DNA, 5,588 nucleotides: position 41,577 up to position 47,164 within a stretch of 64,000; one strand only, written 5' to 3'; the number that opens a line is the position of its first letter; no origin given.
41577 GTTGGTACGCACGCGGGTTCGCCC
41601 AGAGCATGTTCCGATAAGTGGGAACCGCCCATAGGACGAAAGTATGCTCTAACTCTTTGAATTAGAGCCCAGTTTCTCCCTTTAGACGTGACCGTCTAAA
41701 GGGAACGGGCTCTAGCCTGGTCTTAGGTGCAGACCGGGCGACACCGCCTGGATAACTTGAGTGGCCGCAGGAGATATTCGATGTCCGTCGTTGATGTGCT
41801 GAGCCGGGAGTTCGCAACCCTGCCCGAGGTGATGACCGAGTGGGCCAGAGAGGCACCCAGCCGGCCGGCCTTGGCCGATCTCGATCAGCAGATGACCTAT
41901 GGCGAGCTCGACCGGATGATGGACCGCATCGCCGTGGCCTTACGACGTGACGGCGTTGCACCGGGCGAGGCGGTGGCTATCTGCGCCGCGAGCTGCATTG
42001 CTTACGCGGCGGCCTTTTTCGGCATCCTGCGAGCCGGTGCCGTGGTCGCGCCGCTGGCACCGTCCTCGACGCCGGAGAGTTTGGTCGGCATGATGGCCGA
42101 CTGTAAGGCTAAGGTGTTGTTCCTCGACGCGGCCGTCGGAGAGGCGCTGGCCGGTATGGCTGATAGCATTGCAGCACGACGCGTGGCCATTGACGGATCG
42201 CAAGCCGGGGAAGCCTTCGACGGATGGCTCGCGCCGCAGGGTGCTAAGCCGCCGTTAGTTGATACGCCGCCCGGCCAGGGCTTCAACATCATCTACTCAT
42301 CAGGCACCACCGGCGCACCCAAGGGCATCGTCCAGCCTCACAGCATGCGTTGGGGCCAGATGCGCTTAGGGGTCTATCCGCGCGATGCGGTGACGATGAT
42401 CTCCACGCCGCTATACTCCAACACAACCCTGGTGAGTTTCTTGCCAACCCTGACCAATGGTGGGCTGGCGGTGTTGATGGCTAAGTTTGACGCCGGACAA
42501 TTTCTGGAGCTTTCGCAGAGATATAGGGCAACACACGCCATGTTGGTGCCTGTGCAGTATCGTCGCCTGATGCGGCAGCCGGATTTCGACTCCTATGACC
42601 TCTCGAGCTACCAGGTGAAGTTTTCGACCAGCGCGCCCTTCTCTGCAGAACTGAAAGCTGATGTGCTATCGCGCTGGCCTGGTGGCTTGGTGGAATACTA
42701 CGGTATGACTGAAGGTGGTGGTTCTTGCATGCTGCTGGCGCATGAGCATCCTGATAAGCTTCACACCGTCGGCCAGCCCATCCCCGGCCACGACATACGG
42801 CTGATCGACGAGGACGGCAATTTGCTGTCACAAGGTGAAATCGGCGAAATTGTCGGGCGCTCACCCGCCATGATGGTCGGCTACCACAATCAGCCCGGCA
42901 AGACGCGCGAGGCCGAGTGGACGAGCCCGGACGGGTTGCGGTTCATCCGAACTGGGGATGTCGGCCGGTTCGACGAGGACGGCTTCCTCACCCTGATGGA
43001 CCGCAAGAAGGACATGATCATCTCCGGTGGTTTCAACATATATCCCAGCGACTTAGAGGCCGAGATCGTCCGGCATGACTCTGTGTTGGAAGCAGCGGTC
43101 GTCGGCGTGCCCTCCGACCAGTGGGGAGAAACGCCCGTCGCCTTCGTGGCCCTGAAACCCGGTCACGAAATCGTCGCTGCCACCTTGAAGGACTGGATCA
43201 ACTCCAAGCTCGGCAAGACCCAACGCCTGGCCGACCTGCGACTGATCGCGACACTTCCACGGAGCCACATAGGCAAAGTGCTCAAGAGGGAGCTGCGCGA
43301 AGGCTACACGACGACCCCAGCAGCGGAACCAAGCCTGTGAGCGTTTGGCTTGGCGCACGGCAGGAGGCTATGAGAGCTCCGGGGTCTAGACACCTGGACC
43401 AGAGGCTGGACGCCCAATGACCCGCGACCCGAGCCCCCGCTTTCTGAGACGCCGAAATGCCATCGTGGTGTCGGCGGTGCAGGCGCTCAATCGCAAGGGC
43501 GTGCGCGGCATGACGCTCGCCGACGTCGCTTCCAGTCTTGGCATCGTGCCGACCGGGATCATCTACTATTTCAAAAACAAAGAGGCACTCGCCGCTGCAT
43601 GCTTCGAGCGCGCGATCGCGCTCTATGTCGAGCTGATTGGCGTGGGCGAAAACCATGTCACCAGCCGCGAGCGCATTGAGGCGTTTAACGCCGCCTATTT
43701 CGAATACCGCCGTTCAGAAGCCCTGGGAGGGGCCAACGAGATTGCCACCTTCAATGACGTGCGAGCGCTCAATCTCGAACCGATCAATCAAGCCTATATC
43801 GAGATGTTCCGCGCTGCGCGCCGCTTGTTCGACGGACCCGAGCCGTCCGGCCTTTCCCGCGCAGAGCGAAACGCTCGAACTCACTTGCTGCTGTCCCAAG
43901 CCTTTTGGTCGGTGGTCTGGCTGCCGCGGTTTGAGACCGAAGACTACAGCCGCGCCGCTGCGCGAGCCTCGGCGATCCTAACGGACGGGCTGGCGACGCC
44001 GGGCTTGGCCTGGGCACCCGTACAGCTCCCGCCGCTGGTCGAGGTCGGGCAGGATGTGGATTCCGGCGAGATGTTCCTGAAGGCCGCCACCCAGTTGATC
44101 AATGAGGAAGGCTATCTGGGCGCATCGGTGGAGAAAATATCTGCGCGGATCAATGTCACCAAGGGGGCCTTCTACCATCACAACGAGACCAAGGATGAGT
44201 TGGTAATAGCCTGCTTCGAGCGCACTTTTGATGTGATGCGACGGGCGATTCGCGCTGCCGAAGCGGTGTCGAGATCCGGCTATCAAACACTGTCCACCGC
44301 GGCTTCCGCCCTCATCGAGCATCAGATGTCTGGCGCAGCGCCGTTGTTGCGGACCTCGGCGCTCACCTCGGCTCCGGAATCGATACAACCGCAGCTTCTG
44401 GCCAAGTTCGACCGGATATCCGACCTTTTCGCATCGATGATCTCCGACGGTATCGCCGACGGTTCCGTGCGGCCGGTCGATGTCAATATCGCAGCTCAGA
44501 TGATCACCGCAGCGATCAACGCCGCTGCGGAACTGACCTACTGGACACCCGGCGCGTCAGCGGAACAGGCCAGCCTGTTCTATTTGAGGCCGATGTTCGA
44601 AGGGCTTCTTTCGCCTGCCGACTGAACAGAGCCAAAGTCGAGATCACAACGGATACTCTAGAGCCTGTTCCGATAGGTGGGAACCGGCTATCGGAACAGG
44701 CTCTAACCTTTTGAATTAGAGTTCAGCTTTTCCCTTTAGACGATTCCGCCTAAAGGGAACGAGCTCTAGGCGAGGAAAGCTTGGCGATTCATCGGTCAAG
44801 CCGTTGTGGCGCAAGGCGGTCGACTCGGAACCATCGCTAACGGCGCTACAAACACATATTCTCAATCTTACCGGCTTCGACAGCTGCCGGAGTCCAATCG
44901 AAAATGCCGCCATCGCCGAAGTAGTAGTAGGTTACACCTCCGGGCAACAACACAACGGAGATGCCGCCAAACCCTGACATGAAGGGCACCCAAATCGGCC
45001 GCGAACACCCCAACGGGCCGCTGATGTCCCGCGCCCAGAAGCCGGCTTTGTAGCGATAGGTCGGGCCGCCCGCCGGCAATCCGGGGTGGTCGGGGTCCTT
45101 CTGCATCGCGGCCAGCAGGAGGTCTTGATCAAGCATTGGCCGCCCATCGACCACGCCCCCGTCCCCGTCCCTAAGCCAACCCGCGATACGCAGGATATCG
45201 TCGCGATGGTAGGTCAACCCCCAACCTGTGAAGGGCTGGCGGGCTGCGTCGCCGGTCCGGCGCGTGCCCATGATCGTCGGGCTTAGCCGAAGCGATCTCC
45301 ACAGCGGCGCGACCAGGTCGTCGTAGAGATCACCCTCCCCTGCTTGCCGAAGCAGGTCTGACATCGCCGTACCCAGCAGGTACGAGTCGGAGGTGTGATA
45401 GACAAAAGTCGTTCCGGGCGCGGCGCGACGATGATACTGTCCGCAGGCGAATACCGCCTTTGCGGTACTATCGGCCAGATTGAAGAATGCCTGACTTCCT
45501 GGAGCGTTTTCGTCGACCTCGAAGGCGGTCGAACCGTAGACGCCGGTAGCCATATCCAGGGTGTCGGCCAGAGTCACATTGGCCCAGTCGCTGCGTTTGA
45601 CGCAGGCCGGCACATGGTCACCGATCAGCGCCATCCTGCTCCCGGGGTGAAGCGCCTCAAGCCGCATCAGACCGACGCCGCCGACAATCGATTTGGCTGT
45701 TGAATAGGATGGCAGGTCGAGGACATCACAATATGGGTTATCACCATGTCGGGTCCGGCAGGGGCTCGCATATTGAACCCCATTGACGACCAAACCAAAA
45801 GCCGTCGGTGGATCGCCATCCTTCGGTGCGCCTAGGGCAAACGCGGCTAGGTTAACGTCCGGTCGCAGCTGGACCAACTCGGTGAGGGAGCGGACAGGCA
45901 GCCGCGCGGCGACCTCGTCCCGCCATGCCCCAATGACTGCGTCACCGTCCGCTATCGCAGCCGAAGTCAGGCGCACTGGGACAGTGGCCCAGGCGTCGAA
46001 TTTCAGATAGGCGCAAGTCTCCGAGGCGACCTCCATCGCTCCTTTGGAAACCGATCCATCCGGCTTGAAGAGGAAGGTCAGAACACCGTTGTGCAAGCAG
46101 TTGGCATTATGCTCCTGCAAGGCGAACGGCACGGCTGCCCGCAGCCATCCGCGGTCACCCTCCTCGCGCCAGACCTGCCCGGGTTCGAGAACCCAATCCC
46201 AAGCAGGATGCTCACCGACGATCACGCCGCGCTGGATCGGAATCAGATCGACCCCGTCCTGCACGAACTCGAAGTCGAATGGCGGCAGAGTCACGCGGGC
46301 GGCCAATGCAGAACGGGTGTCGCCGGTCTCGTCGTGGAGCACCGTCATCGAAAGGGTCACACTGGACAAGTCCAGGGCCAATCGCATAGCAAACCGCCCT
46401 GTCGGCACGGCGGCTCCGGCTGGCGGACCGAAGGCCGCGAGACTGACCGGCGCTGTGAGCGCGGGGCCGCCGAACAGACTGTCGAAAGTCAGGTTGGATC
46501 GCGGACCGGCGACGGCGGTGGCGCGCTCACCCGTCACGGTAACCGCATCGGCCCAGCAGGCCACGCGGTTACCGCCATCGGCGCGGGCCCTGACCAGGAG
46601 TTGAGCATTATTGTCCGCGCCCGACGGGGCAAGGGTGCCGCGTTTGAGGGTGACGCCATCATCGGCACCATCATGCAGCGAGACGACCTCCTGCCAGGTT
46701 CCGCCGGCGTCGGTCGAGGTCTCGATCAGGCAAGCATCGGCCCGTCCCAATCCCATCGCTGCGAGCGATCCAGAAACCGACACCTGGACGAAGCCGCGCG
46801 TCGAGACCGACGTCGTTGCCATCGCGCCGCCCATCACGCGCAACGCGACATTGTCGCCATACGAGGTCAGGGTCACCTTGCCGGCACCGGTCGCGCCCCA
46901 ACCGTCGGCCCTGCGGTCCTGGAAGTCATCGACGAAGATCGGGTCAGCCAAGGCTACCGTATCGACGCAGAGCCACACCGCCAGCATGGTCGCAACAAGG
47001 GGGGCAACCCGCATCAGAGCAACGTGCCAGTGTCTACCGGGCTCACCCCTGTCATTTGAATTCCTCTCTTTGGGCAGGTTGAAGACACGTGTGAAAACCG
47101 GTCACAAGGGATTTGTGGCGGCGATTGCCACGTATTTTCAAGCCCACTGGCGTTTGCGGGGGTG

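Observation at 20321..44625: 24-kb catabolic island for an unknown substrate, bracketed by two paralogous tandem-TetR regulators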

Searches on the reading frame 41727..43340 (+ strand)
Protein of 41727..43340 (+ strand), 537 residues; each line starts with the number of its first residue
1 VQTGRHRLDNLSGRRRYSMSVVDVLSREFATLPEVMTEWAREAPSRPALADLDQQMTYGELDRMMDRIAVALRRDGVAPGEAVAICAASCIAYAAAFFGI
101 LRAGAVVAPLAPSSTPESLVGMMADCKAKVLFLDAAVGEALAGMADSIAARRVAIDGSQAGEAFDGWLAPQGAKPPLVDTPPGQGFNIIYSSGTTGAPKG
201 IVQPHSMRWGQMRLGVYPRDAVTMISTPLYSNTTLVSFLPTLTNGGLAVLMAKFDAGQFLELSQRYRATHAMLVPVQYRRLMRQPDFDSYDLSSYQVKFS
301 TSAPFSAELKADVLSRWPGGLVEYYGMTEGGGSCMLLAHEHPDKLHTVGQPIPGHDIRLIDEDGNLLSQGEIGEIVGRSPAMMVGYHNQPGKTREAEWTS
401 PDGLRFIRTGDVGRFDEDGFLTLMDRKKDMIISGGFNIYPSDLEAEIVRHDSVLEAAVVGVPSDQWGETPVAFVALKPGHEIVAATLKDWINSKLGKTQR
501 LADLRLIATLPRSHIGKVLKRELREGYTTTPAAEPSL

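Call 4: search_protein_families(library=pfam, proteins=[window:41727-43340:+])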
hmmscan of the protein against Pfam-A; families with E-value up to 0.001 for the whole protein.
window:41727-43340:+ (537 aa): 2 families
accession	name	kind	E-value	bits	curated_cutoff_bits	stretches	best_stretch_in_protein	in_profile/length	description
PF00501.34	AMP-binding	-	2.5e-73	247.5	29.9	1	37-387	2-384/384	AMP-binding enzyme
PF13193.12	AMP-binding_C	-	1.3e-16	61.7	24.5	1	443-517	2-76/76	AMP-binding enzyme C-terminal domain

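Call 6: search_protein_families(library=ncbifam, proteins=[window:41727-43340:+], max_evalue=0.00001)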
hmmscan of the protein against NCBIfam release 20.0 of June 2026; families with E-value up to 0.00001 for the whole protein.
window:41727-43340:+ (537 aa): 106 families (the best 25 are shown)
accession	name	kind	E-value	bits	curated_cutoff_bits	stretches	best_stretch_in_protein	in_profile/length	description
NF004837.0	PRK06187.1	subfamily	4.3e-112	375.1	476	1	29-529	7-524/531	long-chain-fatty-acid--CoA ligase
NF006182.0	PRK08316.1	subfamily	3.9e-85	286.3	663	1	30-530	11-520/523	fatty acyl-CoA synthetase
NF009071.0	PRK12406.1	subfamily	9.7e-85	284.9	701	1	53-529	10-504/510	acyl-CoA synthetase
NF005857.1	PRK07786.1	exception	4.9e-78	262.9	733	1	42-527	21-512/513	fatty-acid--CoA ligase FadD5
NF004822.0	PRK06178.1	equivalog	2.7e-75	254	782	2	188-525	218-565/571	acyl-CoA synthetase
NF005307.0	PRK06839.1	equivalog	2e-74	251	748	1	40-525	12-491/496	o-succinylbenzoate--CoA ligase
NF005702.0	PRK07514.1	subfamily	3.5e-74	250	558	1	52-529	26-502/506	malonyl-CoA synthase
NF004114.0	PRK05605.1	equivalog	5.5e-74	249.5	766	2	188-526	226-568/575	long-chain-fatty-acid--CoA ligase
NF006181.0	PRK08314.1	subfamily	6.6e-73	245.8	705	2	188-526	209-553/563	long-chain-fatty-acid--CoA ligase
NF038341.1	ligase_FadD4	exception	7.4e-73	245.6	850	1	50-528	17-505/506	fatty-acid--CoA ligase FadD4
NF005676.0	PRK07470.1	equivalog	2.3e-72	244.3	774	1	23-526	13-528/544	acyl-CoA synthetase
NF004797.0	PRK06145.1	equivalog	2.3e-70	237.4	850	1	32-529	4-497/499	acyl-CoA synthetase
NF005801.1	PRK07656.1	equivalog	1.5e-69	235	657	1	31-524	2-500/500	FadD3 family acyl-CoA ligase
NF005463.0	PRK07059.1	subfamily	1.2e-67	228.6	869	2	218-526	250-555/557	long-chain-fatty-acid--CoA ligase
NF006572.0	PRK09088.1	equivalog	2.6e-67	227.6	696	1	39-526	10-486/491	acyl-CoA synthetase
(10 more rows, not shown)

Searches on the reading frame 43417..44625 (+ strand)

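Call 4: search_protein_families(library=pfam, proteins=[window:43417-44625:+])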
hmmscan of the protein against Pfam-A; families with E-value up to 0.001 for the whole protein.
window:43417-44625:+ (402 aa): 2 families
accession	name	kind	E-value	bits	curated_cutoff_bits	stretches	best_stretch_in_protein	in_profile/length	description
PF00440.29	TetR_N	-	8.2e-22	77.2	24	2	221-266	2-47/47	Bacterial regulatory proteins, tetR family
PF17932.6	TetR_C_24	-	1e-05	26.2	26.4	1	313-371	30-88/114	Tetracyclin repressor-like, C-terminal domain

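Call 6: search_protein_families(library=ncbifam, proteins=[window:43417-44625:+], max_evalue=0.00001)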
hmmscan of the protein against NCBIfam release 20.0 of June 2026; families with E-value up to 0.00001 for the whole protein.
window:43417-44625:+ (402 aa): 18 families
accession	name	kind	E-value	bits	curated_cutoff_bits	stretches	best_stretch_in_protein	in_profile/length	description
NF041196.1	ScbR_bind_reg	equivalog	3.7e-23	82.7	150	1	220-367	11-158/191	ScbR family autoregulator-binding transcription factor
NF051852.1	efflux_TF_MtrR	exception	3.4e-14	53.1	280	1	218-300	13-96/205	multidrug efflux system transcriptional repressor MtrR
NF053878.1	FATransRegFadRBac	equivalog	7.7e-14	51.9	200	1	220-370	8-160/190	fatty acid metabolism transcriptional regulator FadR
TIGR03384.1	betaine_BetI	equivalog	7.7e-14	51.8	201.3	1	12-96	9-94/189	choline-binding transcriptional repressor BetI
TIGR03613.1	RutR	equivalog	4.1e-13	49.6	368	1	12-98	9-95/202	pyrimidine utilization regulatory protein R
NF001978.0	PRK00767.1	equivalog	8.5e-13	48.5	118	1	12-96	10-96/197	transcriptional regulator BetI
NF000040.3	Tn10_TetC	equivalog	1.4e-12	48.2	425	1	221-289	19-86/197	tetracyline resistance-associated transcriptional repressor TetC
NF037937.1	septum_RefZ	equivalog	2.7e-12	47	180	0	13-98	1-89/195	forespore capture DNA-binding protein RefZ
NF050111.1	TransRegSACE7040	equivalog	2.7e-11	43.7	250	0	219-303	5-85/186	SACE_7040 family transcriptional regulator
NF011584.0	PRK15008.1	equivalog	3.9e-11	43.2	230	0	12-71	19-78/212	HTH-type transcriptional regulator RutR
NF051457.1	acryl_TF_AcuR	equivalog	9.8e-10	38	247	0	212-267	14-69/204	acrylate utilization transcriptional regulator AcuR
NF007949.0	PRK10668.1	equivalog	4.1e-09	36.2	271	0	11-64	11-64/216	multidrug efflux transporter transcriptional repressor AcrR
NF053731.1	TransRegFasRMycb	equivalog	6.8e-09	35.8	330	1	220-321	16-119/199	HTH-type transcriptional activator FasR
NF010319.1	PRK13756.1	equivalog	6.3e-08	32.7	265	0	219-267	6-54/199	tetracycline resistance transcriptional repressor TetR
NF007430.0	PRK09975.1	equivalog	1.1e-07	31.2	274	0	9-74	9-73/220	acrEF/envCD operon transcriptional regulator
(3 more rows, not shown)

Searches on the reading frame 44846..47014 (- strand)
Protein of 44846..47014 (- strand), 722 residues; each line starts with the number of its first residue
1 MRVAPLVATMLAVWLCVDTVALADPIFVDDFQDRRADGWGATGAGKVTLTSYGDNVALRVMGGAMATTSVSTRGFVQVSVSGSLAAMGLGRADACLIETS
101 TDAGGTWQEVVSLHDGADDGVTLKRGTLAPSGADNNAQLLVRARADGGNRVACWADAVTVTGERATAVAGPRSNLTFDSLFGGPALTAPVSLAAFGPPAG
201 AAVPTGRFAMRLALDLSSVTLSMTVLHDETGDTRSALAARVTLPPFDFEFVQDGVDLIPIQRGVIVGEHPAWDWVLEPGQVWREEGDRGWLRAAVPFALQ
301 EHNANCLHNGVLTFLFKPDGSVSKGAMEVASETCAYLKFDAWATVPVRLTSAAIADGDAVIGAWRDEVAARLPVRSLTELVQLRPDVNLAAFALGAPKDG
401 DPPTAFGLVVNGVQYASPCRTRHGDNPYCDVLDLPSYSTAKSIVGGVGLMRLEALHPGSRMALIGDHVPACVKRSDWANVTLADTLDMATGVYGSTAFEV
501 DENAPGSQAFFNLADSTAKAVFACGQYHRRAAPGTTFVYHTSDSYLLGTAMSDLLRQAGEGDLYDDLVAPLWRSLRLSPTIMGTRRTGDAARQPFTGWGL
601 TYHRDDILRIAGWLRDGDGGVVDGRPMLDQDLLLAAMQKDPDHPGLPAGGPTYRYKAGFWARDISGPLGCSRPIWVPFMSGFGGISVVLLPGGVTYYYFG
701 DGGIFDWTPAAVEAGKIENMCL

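Call 4: search_protein_families(library=pfam, proteins=[window:44846-47014:-])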
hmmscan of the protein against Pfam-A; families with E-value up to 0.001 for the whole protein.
window:44846-47014:- (722 aa): 0 families

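Call 6: search_protein_families(library=ncbifam, proteins=[window:44846-47014:-], max_evalue=0.00001)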
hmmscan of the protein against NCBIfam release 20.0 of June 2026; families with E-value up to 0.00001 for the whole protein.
window:44846-47014:- (722 aa): 0 families

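Call 81: search_protein_families(library=pfam, proteins=[window:44846-47014:-], max_evalue=0.001)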
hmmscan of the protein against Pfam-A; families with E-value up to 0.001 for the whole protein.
window:44846-47014:- (722 aa): 0 families

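Call 83: search_protein_families(library=ncbifam, proteins=[window:44846-47014:-], max_evalue=0.00001)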
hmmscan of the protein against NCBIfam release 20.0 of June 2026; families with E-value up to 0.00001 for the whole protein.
window:44846-47014:- (722 aa): 0 families

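Call 99: search_solved_structures(query=window:44846-47014:-, max_evalue=1)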
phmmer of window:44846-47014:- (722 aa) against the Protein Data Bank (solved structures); distinct sequences matched with E-value up to 1: 0.
